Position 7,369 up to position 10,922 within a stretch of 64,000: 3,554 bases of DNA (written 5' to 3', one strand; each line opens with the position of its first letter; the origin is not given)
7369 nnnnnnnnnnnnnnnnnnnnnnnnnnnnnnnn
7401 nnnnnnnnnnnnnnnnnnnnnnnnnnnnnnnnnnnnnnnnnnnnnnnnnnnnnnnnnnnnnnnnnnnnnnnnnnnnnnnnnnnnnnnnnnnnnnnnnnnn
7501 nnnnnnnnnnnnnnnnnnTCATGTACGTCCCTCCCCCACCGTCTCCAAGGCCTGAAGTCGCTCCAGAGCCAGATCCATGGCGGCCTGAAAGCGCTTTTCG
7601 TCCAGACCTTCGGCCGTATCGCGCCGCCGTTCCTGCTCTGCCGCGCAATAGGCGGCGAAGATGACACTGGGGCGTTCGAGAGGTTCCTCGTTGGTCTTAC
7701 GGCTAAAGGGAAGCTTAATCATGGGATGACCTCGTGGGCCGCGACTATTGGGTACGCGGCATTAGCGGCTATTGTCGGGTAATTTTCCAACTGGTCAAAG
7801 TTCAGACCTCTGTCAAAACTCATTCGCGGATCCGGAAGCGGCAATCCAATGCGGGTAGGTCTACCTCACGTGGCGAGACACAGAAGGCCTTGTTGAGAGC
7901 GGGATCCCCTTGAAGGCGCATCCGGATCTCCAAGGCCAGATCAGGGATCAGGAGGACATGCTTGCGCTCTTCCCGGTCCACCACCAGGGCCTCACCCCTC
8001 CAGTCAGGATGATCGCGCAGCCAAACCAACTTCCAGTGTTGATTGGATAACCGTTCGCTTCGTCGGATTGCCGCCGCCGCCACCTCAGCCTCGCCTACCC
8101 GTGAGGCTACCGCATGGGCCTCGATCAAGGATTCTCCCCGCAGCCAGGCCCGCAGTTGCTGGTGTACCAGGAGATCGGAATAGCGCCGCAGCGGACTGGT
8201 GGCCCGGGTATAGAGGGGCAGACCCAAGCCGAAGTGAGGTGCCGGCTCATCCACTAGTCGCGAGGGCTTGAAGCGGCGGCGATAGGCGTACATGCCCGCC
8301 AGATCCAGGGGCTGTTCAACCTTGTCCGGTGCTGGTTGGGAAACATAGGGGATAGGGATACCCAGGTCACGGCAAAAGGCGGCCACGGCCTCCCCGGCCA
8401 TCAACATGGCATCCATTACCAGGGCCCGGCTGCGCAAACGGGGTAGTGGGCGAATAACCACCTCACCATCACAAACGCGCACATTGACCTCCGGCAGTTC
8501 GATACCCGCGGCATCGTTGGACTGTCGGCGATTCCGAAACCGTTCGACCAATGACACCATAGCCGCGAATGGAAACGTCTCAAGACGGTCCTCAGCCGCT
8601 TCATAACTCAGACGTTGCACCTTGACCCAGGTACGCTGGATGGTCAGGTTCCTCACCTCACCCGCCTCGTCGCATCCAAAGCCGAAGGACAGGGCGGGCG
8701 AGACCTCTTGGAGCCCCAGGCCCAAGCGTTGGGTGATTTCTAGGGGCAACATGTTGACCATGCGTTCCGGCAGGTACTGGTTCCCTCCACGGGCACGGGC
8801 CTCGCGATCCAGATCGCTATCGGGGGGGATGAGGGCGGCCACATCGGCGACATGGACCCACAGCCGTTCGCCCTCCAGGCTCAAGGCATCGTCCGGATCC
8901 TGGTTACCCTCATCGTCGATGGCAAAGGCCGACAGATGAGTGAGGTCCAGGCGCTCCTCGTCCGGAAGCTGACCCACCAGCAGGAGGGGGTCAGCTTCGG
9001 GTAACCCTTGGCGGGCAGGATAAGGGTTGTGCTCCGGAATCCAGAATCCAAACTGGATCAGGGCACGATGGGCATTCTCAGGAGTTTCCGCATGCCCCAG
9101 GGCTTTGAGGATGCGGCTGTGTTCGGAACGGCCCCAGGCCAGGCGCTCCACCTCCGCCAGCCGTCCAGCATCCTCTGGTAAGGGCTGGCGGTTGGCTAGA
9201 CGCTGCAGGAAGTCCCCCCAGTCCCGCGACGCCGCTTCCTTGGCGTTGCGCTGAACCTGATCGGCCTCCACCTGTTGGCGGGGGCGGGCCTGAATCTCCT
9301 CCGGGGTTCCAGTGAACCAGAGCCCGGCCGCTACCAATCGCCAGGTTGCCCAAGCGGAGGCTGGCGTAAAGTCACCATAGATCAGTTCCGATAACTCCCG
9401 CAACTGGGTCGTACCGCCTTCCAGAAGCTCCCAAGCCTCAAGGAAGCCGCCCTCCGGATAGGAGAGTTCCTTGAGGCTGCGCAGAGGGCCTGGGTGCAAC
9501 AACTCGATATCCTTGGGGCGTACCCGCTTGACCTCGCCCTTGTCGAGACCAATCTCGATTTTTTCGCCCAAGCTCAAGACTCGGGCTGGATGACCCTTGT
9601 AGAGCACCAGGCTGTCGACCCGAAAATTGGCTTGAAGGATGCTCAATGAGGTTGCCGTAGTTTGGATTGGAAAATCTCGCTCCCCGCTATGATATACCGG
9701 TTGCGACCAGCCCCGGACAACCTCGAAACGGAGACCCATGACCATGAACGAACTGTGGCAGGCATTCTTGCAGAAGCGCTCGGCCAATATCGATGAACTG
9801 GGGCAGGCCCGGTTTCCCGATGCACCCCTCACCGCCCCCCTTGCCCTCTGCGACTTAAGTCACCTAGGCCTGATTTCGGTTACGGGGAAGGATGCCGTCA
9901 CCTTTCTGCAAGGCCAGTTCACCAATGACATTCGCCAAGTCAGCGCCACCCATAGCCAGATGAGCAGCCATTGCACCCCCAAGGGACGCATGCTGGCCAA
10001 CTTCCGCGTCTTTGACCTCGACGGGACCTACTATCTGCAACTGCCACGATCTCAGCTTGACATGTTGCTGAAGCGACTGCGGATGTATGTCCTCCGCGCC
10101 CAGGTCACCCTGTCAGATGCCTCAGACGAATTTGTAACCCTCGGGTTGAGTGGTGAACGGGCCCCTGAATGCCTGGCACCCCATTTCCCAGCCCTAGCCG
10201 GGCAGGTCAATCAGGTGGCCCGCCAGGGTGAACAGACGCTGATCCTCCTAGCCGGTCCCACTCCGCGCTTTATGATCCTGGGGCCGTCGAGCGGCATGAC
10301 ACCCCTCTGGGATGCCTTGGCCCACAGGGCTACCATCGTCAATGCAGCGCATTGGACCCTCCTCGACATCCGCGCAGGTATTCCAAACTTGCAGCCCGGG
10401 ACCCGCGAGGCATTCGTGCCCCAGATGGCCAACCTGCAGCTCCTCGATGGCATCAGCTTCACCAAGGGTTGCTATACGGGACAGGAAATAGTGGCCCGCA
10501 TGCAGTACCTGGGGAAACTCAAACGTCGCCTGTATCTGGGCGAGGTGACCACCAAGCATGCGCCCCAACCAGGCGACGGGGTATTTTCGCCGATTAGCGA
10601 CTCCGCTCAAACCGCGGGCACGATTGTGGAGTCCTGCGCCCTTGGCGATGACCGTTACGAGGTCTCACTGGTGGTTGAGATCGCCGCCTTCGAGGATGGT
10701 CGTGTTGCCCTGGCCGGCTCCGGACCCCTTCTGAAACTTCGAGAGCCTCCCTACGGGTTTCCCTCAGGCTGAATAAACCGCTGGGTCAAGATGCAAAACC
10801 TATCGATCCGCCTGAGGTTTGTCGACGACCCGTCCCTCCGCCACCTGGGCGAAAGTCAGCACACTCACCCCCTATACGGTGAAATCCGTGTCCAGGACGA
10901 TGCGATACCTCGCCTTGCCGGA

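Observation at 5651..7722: Membrane-spanning Rad50/SMC-like ATPase coupled to a 67-aa ORF, with no nuclease partner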

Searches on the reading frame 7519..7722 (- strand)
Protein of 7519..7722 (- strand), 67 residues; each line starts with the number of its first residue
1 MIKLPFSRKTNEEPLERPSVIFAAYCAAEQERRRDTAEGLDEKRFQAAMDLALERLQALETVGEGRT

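Call 7: search_protein_families(library=pfam, proteins=[window:7519-7722:-], max_evalue=1)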
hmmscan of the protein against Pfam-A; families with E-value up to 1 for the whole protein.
window:7519-7722:- (67 aa): 0 families

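Call 8: search_protein_families(library=ncbifam, proteins=[window:7519-7722:-], max_evalue=1)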
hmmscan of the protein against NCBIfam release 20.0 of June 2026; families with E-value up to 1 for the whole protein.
window:7519-7722:- (67 aa): 0 families

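Call 9: search_protein_families(library=padloc, proteins=[window:7519-7722:-], max_evalue=1)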
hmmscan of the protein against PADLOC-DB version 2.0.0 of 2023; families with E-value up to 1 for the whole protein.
window:7519-7722:- (67 aa): 0 families

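Call 27: find_homologous_proteins(query=window:7519-7722:-, max_evalue=0.01)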
Query window:7519-7722:- (67 aa): 22 proteins with E <= 0.01 among 25 candidates.
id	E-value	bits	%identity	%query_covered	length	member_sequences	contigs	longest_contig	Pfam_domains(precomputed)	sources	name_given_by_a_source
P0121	2.5e-35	136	100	100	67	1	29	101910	-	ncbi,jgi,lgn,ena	-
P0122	3.6e-35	135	99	100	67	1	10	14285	-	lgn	-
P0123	3.2e-34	132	97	100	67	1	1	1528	-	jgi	-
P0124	1.5e-32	127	92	99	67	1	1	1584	-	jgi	jgi:hypothetical protein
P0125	3.0e-32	126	93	100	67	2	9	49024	-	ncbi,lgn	-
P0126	2.2e-28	114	84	100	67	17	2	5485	-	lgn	-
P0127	1.2e-26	109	81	100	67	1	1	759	-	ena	-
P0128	1.4e-26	109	84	96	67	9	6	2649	-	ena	-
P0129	1.7e-26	108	82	100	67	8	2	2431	-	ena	-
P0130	4.3e-26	107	79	100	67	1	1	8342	-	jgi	jgi:hypothetical protein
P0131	1.0e-25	106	81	100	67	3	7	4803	-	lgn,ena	-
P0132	3.4e-25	104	78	100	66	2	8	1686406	-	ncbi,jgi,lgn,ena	jgi:hypothetical protein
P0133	3.3e-24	101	78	100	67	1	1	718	-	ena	-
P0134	8.0e-24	100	74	99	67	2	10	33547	-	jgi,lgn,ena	-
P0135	1.3e-23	99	79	100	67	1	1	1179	-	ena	-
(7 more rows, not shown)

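Call 49: search_solved_structures(query=A3, max_evalue=10)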
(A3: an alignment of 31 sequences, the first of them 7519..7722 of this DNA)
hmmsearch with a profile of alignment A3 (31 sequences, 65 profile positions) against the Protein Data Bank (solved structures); distinct sequences matched with E-value up to 10: 10.
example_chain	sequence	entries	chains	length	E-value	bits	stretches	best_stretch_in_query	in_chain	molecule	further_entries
4hxi_B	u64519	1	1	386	0.39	13.8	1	28-55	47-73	Cullin-3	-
5nlb_B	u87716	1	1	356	0.52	13.4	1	28-55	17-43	Cullin-3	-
4eoz_B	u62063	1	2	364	0.54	13.4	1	28-55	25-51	Cullin-3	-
8i79_B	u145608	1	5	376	0.56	13.3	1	28-55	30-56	Cullin-3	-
8u80_C1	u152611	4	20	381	0.58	13.3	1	28-55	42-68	Cullin-3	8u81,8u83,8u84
8u82_C1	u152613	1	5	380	0.58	13.3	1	28-55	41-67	Cullin-3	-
4apf_B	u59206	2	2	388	0.6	13.2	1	28-55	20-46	CULLIN 3 | Cullin-3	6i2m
9rwz_H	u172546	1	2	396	0.62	13.2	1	28-55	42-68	Cullin-3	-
4ap2_B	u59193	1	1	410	0.65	13.1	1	28-55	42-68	CULLIN-3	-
8br8_LX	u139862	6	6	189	0.7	13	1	29-50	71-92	Ribosomal protein L24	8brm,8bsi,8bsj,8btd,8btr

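Call 50: search_protein_families(library=pfam, alignment_id=A3, max_evalue=1)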
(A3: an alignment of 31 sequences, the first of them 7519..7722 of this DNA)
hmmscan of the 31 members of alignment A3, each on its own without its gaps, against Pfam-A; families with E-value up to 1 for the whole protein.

A. member 1, window:7519-7722:- (67 aa): 0 families

B. families by the number of members that match (of 31 scanned): 6 families
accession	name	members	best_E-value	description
PF00401.25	ATP-synt_DE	2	0.0064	ATP synthase, Delta/Epsilon chain, long alpha-helix domain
PF14203.11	TTRAP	2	0.042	Putative transposon-transfer assisting protein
PF21299.2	ADAM10_Cys-rich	1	0.098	ADAM10, cysteine-rich domain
PF04611.18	AalphaY_MDB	1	0.11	Mating type protein A alpha Y mating type dependent binding region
PF21913.1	ORC6_2nd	1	0.12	ORC6 second cyclin-like domain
PF05408.17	Peptidase_C28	1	0.24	Foot-and-mouth virus L-proteinase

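Call 72: predict_structure(alignment_id=A4)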
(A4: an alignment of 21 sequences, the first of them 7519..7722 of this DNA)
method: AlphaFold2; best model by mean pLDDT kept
length: 67 residues; sequences in the alignment: 21
mean_pLDDT: 77.4   pTM: 0.55
mean pLDDT of the five models: 77.4, 76.4, 72.3, 72.2, 68.8
residues with pLDDT >= 90: 20; 70-90: 23; 50-70: 22; < 50: 2
segments of 3 or more residues with pLDDT < 50: none
pLDDT, mean of each block of 10 residues (from residue 1): 59 73 90 73 89 92 62
secondary structure, 60 per line:
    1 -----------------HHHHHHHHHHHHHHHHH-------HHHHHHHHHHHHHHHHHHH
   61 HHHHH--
elements in order: H18-34 H42-65

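Call 82: fold_search(model_id=the predicted structure, library=pdb)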
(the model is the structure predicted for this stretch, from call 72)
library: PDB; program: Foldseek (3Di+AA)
matches with E <= 10: 2; with E <= 0.001: 0
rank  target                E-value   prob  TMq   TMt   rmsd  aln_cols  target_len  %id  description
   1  6v39_o                8.9e+00  0.12  0.45  0.37   3.1        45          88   11  Cryo-EM structure of the Acinetobacter baumannii Ribosome: 70S with P-site tRNA (released 2020-02-05)
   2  3hr0_A                8.9e+00  0.06  0.32  0.12   4.7        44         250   20  Crystal structure of Homo sapiens Conserved Oligomeric Golgi subunit 4 (released 2009-07-21)

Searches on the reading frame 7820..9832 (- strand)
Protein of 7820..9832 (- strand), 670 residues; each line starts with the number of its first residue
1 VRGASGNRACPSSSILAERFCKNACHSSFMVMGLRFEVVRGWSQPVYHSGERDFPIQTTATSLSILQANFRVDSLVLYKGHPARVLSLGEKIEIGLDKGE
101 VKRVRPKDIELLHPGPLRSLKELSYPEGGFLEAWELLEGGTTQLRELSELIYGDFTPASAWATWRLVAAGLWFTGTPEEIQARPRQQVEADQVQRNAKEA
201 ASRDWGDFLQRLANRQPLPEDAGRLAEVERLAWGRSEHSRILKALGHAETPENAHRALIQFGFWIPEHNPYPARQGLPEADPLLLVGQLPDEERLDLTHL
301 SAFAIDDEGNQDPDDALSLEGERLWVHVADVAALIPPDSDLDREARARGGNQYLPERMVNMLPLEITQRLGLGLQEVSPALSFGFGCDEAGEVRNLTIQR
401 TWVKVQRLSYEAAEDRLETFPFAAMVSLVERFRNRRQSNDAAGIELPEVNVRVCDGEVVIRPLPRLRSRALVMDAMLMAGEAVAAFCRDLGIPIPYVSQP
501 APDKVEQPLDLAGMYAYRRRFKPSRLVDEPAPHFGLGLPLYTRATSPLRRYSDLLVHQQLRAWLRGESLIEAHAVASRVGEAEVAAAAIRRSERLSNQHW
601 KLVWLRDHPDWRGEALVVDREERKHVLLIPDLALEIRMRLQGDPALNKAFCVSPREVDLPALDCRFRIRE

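Call 7: search_protein_families(library=pfam, proteins=[window:7820-9832:-], max_evalue=1)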
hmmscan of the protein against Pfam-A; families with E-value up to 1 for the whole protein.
window:7820-9832:- (670 aa): 4 families
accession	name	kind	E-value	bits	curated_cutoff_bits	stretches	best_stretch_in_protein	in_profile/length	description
PF00773.25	RNB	-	6.6e-56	190.4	29.3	1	294-565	1-325/326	RNB domain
PF23161.1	HTH_RNase_II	-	2e-17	64.2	24.7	1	188-270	1-95/95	Double HTH domain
PF18614.7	RNase_II_C_S1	-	0.00027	21.1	26.6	1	611-667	1-57/59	RNase II-type exonuclease C-terminal S1 domain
PF25255.1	wH_RNase_II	-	0.013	16.1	27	1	133-184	18-75/78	Ribonuclease II, winged helix domain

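Call 39: find_homologous_proteins(query=window:7820-9742:-, max_evalue=1e-20)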
Query window:7820-9742:- (640 aa): 3354 proteins with E <= 1e-20 among 8000 candidates; the best 120 are listed.
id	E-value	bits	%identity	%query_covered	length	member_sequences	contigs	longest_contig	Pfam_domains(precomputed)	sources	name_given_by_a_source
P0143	0.0e+0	1449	100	100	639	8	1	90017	PF23161.2,PF00773.26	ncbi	-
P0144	0.0e+0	1216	89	95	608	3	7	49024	PF23161.2,PF00773.26,PF18614.8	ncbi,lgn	-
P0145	0.0e+0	1173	87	95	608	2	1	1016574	PF23161.2,PF00773.26,PF18614.8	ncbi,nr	ncbi:MAG: RNB domain-containing ribonuclease [Chromatiaceae bacterium]|nr:RNB domain-containing ribo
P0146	0.0e+0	1165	85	95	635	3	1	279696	PF23161.2,PF00773.26,PF18614.8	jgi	jgi:exoribonuclease-2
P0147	0.0e+0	1162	85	95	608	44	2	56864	PF23161.2,PF00773.26,PF18614.8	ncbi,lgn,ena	-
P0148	0.0e+0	1161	86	95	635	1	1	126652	PF23161.2,PF00773.26,PF18614.8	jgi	jgi:exoribonuclease-2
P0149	0.0e+0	1161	85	95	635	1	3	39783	PF23161.2,PF00773.26,PF18614.8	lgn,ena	-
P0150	0.0e+0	1160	85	95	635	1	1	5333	PF23161.2,PF00773.26,PF18614.8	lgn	-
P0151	0.0e+0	1158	85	95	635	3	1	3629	PF23161.2,PF00773.26,PF18614.8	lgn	-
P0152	0.0e+0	1157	85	95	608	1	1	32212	PF23161.2,PF00773.26,PF18614.8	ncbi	ncbi:MAG: RNB domain-containing ribonuclease [Chromatiaceae bacterium]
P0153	0.0e+0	1157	85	95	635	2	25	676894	PF23161.2,PF00773.26,PF18614.8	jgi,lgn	jgi:exoribonuclease-2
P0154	0.0e+0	1152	85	95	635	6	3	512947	PF23161.2,PF00773.26,PF18614.8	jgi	jgi:exoribonuclease-2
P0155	0.0e+0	1150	85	95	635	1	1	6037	PF23161.2,PF00773.26,PF18614.8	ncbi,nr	ncbi:MAG: RNB domain-containing ribonuclease [Chromatiaceae bacterium]|nr:RNB domain-containing ribo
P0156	0.0e+0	1117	82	95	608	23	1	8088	PF23161.2,PF00773.26,PF18614.8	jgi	-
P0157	0.0e+0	1112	85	92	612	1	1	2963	PF23161.2,PF00773.26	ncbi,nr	ncbi:MAG: RNB domain-containing ribonuclease, partial [Chromatiaceae bacterium]|nr:RNB domain-contai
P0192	1.2e-254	865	64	96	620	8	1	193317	PF23161.2,PF00773.26,PF18614.8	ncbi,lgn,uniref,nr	ncbi:exoribonuclease II [Thiocystis minor]|uniref:RNB domain-containing ribonuclease n=1 Tax=Thiocys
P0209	6.2e-250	849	64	94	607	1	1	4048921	PF23161.2,PF00773.26,PF18614.8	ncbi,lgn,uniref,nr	ncbi:exoribonuclease R [Thioflavicoccus mobilis 8321]|uniref:Exoribonuclease R n=1 Tax=Thioflavicocc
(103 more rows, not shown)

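Call 41: find_encoding_contigs(protein=P0209, flank=6000, max_places=1)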
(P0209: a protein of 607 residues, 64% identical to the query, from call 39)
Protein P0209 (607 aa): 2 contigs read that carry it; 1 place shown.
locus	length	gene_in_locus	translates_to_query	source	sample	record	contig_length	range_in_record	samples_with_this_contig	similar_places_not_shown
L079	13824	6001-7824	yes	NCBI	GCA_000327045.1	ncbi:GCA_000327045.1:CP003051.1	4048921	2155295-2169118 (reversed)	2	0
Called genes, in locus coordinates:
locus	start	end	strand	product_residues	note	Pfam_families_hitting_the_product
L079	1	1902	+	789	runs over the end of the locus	PF00708:Acylphosphatase, PF07503:zf-HYPF, PF01300:Sua5_yciO_yrdC, PF17788:HypF_C, PF22521:HypF_C_2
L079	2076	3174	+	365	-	PF03462:PCRF, PF00472:RF-1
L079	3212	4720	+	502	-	PF01336:tRNA_anti-codon, PF00152:tRNA-synt_2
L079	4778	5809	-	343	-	PF01571:GCV_T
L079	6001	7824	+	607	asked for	PF23161:HTH_RNase_II, PF00773:RNB, PF18614:RNase_II_C_S1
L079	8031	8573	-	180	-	PF05951:Peptidase_M15_2, PF08291:Peptidase_M15_3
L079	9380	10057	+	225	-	PF13511:DUF4124, PF01464:SLT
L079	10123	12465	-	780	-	PF07793:DUF1631, PF26671:DUF1631_2nd, PF26672:DUF1631_3rd, PF26670:DUF1631_C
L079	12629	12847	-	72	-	-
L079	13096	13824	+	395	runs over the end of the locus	PF14306:PUA_2, PF01747:ATP-sulfurylase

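Call 42: find_encoding_contigs(protein=P0192, flank=6000, max_places=1)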
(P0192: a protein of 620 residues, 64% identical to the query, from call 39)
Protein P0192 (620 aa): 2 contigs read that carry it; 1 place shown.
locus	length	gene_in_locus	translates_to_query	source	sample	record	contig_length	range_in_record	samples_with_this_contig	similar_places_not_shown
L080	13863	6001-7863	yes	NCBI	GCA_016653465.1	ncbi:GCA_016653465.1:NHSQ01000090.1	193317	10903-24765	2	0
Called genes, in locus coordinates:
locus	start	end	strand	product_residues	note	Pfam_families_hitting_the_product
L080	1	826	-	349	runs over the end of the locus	PF12799:LRR_4 (faint)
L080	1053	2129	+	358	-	PF12974:Phosphonate-bd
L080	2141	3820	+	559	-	PF00672:HAMP, PF00015:MCPsignal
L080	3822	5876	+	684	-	PF01078:Mg_chelatase (faint), PF13481:AAA_25 (faint), PF00005:ABC_tran, PF02463:SMC_N (faint), PF13304:AAA_21, PF08352:oligo_HPY, PF00005:ABC_tran, PF08352:oligo_HPY, +2 more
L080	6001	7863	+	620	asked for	PF23161:HTH_RNase_II, PF00773:RNB, PF18614:RNase_II_C_S1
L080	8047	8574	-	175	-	PF05951:Peptidase_M15_2, PF08291:Peptidase_M15_3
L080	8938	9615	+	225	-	PF13511:DUF4124 (weak), PF01464:SLT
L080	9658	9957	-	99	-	-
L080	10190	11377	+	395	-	PF14306:PUA_2, PF01747:ATP-sulfurylase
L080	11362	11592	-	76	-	-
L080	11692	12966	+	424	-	PF01053:Cys_Met_Meta_PP, PF00155:Aminotran_1_2, PF01041:DegT_DnrJ_EryC1 (weak)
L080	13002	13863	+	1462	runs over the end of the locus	PF03924:CHASE, PF08448:PAS_4 (weak), PF13426:PAS_9 (weak), PF08447:PAS_3, PF00512:HisKA, PF02518:HATPase_c, PF00072:Response_reg, PF01627:Hpt, +5 more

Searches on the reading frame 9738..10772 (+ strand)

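Call 58: search_protein_families(library=pfam, proteins=[window:9738-10772:+], max_evalue=0.001)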
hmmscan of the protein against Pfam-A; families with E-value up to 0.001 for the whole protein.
window:9738-10772:+ (344 aa): 1 family
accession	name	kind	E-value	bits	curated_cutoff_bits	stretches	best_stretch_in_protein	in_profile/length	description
PF01571.26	GCV_T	-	2.8e-15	56.7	25.6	1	36-154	41-160/255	Aminomethyltransferase folate-binding domain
